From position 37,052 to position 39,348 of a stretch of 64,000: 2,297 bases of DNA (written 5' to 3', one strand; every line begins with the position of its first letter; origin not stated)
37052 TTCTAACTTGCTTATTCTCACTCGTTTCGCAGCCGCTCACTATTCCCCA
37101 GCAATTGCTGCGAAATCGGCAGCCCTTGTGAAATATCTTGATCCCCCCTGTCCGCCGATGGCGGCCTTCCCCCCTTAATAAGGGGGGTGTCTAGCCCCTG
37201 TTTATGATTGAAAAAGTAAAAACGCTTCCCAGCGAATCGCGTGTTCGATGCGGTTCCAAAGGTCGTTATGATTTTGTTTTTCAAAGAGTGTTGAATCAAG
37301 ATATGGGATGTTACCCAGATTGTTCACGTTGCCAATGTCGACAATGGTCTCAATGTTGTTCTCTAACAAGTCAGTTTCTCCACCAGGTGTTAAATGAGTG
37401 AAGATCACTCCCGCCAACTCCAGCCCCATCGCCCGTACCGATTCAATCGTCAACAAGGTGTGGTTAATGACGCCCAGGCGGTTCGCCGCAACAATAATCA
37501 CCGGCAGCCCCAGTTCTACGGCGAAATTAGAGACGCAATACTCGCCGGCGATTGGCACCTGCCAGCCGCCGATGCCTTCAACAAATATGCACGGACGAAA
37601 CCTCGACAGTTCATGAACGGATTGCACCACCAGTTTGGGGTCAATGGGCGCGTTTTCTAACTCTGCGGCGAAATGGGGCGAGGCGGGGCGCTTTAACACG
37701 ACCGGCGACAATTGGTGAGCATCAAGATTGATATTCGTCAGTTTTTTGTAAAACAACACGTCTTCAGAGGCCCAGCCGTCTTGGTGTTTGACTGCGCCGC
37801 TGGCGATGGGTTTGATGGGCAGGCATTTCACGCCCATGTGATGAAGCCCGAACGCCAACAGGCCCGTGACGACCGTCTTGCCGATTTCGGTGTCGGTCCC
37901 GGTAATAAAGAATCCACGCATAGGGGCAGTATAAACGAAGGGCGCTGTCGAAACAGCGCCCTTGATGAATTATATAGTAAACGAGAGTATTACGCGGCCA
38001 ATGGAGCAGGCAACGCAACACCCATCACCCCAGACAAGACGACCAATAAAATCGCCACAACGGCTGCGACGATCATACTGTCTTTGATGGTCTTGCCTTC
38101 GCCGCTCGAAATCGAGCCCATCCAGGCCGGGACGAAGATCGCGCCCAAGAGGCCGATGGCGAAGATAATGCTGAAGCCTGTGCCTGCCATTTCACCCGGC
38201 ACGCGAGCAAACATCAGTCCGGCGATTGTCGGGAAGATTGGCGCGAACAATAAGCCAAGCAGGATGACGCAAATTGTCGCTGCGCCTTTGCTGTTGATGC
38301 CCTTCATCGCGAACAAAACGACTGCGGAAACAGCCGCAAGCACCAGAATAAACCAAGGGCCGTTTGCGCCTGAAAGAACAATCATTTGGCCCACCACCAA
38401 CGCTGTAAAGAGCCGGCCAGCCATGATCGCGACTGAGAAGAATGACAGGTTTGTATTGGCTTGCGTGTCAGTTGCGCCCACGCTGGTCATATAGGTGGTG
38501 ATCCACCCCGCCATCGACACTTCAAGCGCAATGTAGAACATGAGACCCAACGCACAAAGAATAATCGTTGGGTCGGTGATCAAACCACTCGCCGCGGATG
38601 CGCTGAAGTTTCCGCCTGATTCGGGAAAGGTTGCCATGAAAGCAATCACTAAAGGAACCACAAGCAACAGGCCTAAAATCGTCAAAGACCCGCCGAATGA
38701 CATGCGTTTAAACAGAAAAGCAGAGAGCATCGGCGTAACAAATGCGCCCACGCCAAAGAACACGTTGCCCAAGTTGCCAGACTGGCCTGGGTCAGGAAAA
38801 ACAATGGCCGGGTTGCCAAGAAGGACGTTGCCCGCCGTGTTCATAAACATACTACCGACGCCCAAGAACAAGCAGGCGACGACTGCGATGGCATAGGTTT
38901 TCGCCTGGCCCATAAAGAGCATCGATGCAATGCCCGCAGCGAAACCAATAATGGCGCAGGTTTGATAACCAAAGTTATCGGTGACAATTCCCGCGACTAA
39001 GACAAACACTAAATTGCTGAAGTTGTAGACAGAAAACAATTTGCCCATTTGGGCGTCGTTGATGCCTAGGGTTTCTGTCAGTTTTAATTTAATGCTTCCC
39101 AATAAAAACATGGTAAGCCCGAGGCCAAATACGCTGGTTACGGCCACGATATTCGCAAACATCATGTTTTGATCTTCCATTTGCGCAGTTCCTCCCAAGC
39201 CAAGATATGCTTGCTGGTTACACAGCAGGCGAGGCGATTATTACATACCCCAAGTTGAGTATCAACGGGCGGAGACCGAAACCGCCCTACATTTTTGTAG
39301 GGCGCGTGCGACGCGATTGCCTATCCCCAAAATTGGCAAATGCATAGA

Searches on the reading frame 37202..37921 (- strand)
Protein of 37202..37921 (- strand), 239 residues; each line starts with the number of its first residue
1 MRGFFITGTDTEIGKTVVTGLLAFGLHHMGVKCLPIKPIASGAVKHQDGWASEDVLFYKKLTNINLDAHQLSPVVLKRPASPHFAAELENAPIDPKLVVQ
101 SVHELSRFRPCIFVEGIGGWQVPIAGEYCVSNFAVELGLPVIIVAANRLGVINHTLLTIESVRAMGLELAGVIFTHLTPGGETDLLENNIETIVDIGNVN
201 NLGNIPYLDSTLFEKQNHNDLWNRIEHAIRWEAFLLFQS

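Call 95: search_protein_families(library=pfam, proteins=[window:37202-37921:-], max_evalue=0.0001)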
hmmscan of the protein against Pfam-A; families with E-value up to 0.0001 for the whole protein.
window:37202-37921:- (239 aa): 2 families
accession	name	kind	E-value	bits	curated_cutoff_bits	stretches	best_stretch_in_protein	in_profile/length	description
PF13500.12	AAA_26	-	4.7e-39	134.7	27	1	2-210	1-193/198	AAA domain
PF01656.29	CbiA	-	2.9e-08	34.2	25.4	1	5-210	2-114/125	CobQ/CobB/MinD/ParA nucleotide binding domain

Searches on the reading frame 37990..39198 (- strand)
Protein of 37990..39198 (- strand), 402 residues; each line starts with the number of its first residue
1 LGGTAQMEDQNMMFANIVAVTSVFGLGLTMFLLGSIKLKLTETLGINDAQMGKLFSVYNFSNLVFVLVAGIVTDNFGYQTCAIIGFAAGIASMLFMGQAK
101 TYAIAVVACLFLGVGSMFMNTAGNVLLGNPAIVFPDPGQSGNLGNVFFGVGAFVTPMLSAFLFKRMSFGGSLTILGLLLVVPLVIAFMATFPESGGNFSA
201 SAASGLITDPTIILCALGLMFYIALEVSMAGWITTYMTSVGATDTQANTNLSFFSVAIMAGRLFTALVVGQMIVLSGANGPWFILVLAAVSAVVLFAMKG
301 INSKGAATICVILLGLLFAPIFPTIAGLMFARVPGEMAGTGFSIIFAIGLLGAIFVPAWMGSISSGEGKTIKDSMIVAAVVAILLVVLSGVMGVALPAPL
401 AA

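Call 95: search_protein_families(library=pfam, proteins=[window:37990-39198:-], max_evalue=0.0001)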
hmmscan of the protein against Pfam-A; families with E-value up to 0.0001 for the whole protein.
window:37990-39198:- (402 aa): 1 family
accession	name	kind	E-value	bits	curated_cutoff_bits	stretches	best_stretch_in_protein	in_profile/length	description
PF07690.21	MFS_1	-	5.4e-16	58.9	33.4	1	22-357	4-347/347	Major Facilitator Superfamily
